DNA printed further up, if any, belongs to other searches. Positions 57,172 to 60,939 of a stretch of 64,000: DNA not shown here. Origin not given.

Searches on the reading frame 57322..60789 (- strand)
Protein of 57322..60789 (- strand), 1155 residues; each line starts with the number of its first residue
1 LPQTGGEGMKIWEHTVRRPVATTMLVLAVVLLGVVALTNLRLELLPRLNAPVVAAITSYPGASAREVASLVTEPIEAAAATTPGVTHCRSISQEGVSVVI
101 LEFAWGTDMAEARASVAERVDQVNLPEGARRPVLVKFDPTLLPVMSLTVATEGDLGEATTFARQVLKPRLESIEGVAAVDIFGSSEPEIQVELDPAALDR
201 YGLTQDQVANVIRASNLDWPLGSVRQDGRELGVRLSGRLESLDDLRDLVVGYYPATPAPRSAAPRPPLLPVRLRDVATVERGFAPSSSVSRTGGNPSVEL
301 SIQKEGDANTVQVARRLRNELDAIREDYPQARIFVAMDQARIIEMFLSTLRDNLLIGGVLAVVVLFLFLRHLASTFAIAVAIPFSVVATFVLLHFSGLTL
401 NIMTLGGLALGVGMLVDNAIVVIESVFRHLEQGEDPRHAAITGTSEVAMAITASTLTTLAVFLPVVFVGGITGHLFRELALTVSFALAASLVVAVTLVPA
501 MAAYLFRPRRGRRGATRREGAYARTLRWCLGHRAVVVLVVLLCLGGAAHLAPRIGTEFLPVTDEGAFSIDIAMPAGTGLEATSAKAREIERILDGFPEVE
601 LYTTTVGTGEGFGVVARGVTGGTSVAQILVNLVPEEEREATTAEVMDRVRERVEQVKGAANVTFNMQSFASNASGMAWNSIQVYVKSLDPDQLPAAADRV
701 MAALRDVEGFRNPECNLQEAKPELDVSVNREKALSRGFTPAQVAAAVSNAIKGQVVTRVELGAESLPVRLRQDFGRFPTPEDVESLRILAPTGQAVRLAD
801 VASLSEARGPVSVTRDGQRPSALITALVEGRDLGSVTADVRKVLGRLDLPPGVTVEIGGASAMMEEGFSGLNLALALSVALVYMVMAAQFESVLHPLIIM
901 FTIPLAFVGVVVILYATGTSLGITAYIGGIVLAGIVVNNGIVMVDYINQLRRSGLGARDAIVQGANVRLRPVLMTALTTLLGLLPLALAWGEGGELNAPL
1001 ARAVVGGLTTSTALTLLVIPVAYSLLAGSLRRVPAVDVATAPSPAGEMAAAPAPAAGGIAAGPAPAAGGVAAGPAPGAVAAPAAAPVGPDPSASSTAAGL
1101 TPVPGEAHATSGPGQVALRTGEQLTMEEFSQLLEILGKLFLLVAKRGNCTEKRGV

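Call 28: search_protein_families(library=pfam, proteins=[window:57322-60789:-], max_evalue=0.00001)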
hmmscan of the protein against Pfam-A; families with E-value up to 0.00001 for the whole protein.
window:57322-60789:- (1155 aa): 2 families
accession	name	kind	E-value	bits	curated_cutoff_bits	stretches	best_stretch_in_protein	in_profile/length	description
PF00873.25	ACR_tran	-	1.6e-255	850.9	28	1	13-1026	3-1020/1021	AcrB/AcrD/AcrF family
PF03176.21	MMPL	-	5.3e-09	35.9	20.5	1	299-513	89-312/333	MMPL family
